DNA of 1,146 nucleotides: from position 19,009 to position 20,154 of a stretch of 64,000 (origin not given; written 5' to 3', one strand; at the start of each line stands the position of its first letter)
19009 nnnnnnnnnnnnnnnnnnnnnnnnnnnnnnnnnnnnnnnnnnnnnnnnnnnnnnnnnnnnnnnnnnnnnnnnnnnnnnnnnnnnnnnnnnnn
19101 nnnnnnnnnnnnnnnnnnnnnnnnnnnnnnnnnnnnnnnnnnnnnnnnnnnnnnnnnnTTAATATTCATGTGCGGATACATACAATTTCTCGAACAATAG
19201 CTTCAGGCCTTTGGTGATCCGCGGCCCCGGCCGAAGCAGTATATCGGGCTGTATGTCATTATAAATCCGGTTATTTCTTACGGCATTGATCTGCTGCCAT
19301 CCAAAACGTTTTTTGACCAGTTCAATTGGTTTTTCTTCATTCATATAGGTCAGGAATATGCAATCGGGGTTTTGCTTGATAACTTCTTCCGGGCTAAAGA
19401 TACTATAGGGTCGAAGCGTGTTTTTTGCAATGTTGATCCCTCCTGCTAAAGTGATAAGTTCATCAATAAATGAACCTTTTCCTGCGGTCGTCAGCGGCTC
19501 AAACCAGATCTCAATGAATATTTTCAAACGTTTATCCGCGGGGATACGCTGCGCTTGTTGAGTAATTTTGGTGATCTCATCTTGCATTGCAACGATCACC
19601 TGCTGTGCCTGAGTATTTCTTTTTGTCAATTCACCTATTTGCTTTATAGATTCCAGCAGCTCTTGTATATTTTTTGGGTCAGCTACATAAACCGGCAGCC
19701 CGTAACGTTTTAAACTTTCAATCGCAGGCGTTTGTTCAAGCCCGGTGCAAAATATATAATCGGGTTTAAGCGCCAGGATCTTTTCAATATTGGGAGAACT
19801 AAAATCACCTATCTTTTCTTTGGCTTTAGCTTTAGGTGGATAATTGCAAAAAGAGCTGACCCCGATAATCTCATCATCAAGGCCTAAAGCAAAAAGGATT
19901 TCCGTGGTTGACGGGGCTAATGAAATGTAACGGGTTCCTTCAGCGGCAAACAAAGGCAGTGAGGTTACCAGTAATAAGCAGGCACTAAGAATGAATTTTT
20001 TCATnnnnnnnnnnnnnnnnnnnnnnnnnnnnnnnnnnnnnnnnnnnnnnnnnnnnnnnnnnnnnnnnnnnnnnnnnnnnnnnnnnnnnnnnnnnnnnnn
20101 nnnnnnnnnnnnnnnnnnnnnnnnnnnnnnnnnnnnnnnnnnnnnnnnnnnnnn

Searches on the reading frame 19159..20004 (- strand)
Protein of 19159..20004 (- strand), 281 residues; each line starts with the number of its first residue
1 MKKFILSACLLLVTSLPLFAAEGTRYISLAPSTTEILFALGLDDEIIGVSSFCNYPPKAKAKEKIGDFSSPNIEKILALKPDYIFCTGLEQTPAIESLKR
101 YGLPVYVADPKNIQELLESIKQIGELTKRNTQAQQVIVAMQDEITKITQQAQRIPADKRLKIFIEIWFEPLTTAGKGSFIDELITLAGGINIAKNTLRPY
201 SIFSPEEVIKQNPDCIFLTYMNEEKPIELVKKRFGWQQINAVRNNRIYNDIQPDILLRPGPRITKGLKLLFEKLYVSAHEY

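Call 12: search_protein_families(library=pfam, proteins=[window:19159-20004:-])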
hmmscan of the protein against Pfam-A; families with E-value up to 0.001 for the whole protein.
window:19159-20004:- (281 aa): 1 family
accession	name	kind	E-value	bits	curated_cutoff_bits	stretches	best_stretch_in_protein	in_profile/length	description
PF01497.23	Peripla_BP_2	-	2.5e-36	125.7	27.5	1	27-248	2-229/235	Periplasmic binding protein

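Call 15: find_encoding_contigs(protein=window:19159-20004:-, flank=3000, max_places=10)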
Protein window:19159-20004:- (281 aa): no gene with exactly this product is on record in the collection.

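Call 18: find_homologous_proteins(query=window:19159-20004:-, max_evalue=1e-20)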
Query window:19159-20004:- (281 aa): 1080 proteins with E <= 1e-20 among 2750 candidates; the best 120 are listed.
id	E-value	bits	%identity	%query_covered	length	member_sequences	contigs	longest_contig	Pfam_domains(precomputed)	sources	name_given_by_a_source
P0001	5.0e-182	621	100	100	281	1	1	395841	PF01497.24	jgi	jgi:iron complex transport system substrate-binding protein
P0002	5.9e-182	621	100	100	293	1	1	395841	PF01497.24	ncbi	ncbi:MAG: cobalamin-binding protein [Candidatus Omnitrophota bacterium]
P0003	1.2e-142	492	79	98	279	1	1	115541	PF01497.24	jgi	jgi:iron complex transport system substrate-binding protein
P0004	5.2e-141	487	76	100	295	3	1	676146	PF01497.24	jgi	-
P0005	3.4e-140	484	78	98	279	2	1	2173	PF01497.24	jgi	-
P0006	2.0e-138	478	77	98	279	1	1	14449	PF01497.24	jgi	jgi:iron complex transport system substrate-binding protein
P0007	2.0e-113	397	64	98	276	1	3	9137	PF01497.24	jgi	jgi:iron complex transport system substrate-binding protein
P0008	1.6e-112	394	64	98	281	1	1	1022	PF01497.24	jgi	-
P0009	5.1e-112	392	68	89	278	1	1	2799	PF01497.24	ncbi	ncbi:MAG: cobalamin-binding protein [Candidatus Omnitrophota bacterium]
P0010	1.3e-111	391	66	91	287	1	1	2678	PF01497.24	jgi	-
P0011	1.4e-111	390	66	95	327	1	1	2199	PF01497.24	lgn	-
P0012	3.5e-111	389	63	98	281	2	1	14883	PF01497.24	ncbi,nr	ncbi:MAG: cobalamin-binding protein [Candidatus Omnitrophica bacterium]|nr:cobalamin-binding protein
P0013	6.9e-111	388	63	100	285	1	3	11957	PF01497.24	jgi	jgi:iron complex transport system substrate-binding protein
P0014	1.3e-110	387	66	89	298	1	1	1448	PF01497.24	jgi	jgi:iron complex transport system substrate-binding protein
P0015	2.0e-110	387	64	98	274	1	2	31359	PF01497.24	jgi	-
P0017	4.0e-110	386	68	89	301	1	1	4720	PF01497.24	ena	-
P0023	1.8e-109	384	67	89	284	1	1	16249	PF01497.24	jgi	-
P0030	8.3e-109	381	67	89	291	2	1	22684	PF01497.24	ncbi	ncbi:MAG: ABC transporter substrate-binding protein [Candidatus Omnitrophota bacterium]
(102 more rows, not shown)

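Call 19: find_encoding_contigs(protein=P0003, flank=4000, max_places=3)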
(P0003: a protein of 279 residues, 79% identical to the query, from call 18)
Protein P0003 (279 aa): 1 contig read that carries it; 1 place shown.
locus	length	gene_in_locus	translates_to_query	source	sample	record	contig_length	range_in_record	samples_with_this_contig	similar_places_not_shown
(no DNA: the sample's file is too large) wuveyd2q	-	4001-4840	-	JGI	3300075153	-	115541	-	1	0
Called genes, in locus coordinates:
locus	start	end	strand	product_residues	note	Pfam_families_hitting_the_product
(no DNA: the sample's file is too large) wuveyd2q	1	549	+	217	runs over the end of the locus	PF00535:Glycos_transf_2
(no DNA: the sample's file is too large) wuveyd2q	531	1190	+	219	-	PF01135:PCMT, PF00398:RrnaAD (faint), PF13847:Methyltransf_31 (faint)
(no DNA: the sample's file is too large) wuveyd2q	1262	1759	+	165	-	PF06695:Sm_multidrug_ex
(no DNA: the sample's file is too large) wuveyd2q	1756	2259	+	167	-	PF02572:CobA_CobO_BtuR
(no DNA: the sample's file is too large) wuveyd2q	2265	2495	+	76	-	PF13275:S4_2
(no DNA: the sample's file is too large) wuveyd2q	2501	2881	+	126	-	PF02537:CRCB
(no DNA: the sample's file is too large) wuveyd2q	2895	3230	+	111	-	PF02641:DUF190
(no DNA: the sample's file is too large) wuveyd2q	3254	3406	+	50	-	-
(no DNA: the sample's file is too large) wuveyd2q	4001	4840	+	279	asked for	PF01497:Peripla_BP_2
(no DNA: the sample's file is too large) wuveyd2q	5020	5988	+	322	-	PF01032:FecCD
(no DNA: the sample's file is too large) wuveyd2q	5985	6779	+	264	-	PF00005:ABC_tran, PF02463:SMC_N (faint), PF13304:AAA_21 (faint)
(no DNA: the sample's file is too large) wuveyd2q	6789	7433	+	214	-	PF00300:His_Phos_1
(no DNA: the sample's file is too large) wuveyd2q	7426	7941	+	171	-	PF02283:CobU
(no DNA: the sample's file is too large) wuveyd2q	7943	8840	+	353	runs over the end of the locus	PF02277:DBI_PRT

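Call 20: find_encoding_contigs(protein=P0004, flank=4000, max_places=3)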
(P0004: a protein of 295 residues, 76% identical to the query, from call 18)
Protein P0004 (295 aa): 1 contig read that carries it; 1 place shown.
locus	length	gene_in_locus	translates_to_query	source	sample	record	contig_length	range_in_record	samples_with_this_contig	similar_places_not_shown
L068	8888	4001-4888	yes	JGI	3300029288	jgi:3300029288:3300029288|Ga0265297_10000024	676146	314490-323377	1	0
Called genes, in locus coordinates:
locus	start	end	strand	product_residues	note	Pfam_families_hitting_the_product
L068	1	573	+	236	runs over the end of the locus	PF00535:Glycos_transf_2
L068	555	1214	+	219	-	PF01135:PCMT, PF00398:RrnaAD (weak), PF13847:Methyltransf_31 (weak), PF13649:Methyltransf_25 (weak)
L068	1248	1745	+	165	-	PF06695:Sm_multidrug_ex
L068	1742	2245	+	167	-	PF02572:CobA_CobO_BtuR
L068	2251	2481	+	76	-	PF13275:S4_2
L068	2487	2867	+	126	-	PF02537:CRCB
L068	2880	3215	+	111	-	PF02641:DUF190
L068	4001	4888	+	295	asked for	PF01497:Peripla_BP_2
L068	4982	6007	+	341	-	PF01032:FecCD, PF00950:ABC-3 (weak)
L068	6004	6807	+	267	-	PF00005:ABC_tran, PF02463:SMC_N (weak), PF13173:AAA_14 (faint), PF13304:AAA_21 (faint)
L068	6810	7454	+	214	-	PF00300:His_Phos_1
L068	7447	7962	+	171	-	PF02283:CobU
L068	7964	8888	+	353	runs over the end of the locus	PF02277:DBI_PRT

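Call 21: find_encoding_contigs(protein=P0006, flank=4000, max_places=3)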
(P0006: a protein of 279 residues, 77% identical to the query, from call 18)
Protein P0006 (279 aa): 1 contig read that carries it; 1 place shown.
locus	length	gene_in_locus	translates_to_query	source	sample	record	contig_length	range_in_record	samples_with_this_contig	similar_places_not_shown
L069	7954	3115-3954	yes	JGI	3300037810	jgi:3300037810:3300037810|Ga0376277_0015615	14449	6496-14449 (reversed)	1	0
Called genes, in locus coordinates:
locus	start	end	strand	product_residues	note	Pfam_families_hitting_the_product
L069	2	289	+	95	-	?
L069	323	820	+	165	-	PF06695:Sm_multidrug_ex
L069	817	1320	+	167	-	PF02572:CobA_CobO_BtuR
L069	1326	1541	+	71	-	PF13275:S4_2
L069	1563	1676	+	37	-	-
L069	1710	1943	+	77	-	PF02537:CRCB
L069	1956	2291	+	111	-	PF02641:DUF190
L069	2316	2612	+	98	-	-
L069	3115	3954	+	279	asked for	PF01497:Peripla_BP_2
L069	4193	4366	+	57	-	-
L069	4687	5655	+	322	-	PF01032:FecCD, PF00950:ABC-3 (weak)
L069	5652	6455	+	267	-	PF00005:ABC_tran, PF02463:SMC_N (weak), PF13173:AAA_14 (faint), PF13304:AAA_21 (faint)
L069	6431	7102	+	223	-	PF00300:His_Phos_1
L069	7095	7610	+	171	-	PF02283:CobU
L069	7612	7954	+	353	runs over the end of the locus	PF02277:DBI_PRT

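Call 26: find_related_loci(query=window:19159-20004:-, collection=metagenome_contigs, flank=2000)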
Query window:19159-20004:- (281 aa) in metagenome_contigs; peptide patterns used: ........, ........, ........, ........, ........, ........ (x = any residue, [..] = any of these).
600 stretches matched a pattern (row limit reached: there are more); 1 encode a relative of the query (tblastn E <= 1e-3); 1 distinct loci.
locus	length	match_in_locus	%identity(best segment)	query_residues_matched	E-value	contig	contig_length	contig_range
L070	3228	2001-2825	79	1-275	2e-155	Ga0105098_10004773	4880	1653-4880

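Call 28: find_encoding_contigs(protein=P0005, flank=2000, max_places=2)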
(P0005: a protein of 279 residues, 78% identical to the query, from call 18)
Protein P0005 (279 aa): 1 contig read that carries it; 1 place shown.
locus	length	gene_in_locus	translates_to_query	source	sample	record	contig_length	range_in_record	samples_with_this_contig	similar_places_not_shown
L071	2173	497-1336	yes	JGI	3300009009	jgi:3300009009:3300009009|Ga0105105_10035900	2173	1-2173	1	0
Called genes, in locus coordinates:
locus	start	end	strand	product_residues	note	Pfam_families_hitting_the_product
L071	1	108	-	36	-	?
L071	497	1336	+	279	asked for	PF01497:Peripla_BP_2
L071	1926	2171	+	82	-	?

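Call 29: find_encoding_contigs(protein=P0007, flank=2000, max_places=2)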
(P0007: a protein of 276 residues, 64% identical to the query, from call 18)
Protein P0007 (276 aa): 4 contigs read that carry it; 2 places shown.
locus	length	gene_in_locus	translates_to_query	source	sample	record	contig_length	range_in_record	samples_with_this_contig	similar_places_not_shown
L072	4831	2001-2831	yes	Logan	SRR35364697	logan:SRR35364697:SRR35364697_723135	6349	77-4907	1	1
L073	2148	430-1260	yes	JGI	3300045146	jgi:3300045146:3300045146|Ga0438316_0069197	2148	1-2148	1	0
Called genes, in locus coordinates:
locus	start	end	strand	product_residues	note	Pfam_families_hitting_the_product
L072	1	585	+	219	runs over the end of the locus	?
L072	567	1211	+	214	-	PF01135:PCMT, PF00398:RrnaAD, PF13847:Methyltransf_31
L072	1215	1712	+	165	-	PF06695:Sm_multidrug_ex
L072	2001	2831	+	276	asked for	PF01497:Peripla_BP_2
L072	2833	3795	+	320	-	PF01032:FecCD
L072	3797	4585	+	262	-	PF02463:SMC_N (faint), PF00005:ABC_tran, PF13304:AAA_21 (faint)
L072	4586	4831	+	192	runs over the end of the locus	PF00300:His_Phos_1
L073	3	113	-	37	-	?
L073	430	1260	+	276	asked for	PF01497:Peripla_BP_2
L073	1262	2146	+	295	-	?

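Call 30: find_encoding_contigs(protein=P0013, flank=2000, max_places=2)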
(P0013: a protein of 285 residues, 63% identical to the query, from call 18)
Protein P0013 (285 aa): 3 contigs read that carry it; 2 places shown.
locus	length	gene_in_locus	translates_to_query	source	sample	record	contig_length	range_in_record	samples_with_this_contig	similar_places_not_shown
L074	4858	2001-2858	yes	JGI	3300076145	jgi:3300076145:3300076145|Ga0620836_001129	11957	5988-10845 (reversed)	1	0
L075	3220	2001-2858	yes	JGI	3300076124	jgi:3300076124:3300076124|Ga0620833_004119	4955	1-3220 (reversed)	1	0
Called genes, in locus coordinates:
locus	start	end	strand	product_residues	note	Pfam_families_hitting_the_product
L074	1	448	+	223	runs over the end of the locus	PF00535:Glycos_transf_2, PF10111:Glyco_tranf_2_2 (faint), PF13641:Glyco_tranf_2_3 (weak)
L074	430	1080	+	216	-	PF01135:PCMT, PF00398:RrnaAD, PF13847:Methyltransf_31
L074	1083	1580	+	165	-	PF06695:Sm_multidrug_ex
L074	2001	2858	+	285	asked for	PF01497:Peripla_BP_2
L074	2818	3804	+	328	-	PF01032:FecCD, PF00950:ABC-3 (weak)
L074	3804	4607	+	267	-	PF02463:SMC_N (faint), PF00005:ABC_tran, PF13304:AAA_21 (faint)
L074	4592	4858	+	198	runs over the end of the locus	PF00300:His_Phos_1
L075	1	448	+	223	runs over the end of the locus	PF00535:Glycos_transf_2, PF10111:Glyco_tranf_2_2 (faint), PF13641:Glyco_tranf_2_3 (weak)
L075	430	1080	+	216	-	PF01135:PCMT, PF00398:RrnaAD, PF13847:Methyltransf_31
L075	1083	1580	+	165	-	PF06695:Sm_multidrug_ex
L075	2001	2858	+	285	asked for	PF01497:Peripla_BP_2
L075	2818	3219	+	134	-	?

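Call 69: find_encoding_contigs(protein=P0017, flank=1500, max_places=1)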
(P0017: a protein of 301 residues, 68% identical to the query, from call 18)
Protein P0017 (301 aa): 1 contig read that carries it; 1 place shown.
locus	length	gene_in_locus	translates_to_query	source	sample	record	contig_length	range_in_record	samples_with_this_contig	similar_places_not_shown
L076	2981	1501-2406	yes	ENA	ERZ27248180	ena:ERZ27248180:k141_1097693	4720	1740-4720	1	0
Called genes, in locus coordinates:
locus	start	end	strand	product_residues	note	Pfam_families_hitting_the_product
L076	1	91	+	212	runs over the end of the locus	PF01135:PCMT, PF00398:RrnaAD (weak), PF13847:Methyltransf_31 (weak)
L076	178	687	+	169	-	PF06695:Sm_multidrug_ex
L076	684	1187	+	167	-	PF02572:CobA_CobO_BtuR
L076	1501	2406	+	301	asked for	PF01497:Peripla_BP_2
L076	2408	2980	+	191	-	?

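Call 70: find_encoding_contigs(protein=P0023, flank=1500, max_places=1)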
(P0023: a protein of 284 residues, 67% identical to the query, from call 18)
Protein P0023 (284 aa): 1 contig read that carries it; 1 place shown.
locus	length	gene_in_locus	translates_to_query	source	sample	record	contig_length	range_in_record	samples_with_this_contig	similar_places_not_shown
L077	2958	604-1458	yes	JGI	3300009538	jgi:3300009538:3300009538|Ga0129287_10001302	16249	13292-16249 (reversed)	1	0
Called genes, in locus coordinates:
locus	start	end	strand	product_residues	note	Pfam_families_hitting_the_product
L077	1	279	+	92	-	?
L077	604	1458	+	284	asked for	PF01497:Peripla_BP_2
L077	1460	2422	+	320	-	PF01032:FecCD, PF00950:ABC-3 (faint)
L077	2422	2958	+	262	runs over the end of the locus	PF02463:SMC_N (faint), PF00005:ABC_tran, PF13304:AAA_21 (faint)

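Call 71: find_encoding_contigs(protein=P0030, flank=1500, max_places=1)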
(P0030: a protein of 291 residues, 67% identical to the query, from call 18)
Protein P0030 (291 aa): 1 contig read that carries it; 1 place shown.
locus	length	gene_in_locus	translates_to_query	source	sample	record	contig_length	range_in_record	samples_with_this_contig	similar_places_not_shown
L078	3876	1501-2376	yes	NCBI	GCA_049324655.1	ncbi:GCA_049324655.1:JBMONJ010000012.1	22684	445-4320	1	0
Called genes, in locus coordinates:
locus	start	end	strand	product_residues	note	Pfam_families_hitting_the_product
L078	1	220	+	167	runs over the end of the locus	PF06695:Sm_multidrug_ex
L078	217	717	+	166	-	PF02572:CobA_CobO_BtuR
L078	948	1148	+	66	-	PF00313:CSD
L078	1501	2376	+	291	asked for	PF01497:Peripla_BP_2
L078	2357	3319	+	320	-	PF01032:FecCD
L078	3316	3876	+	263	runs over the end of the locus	PF02463:SMC_N (faint), PF00005:ABC_tran, PF13304:AAA_21 (faint)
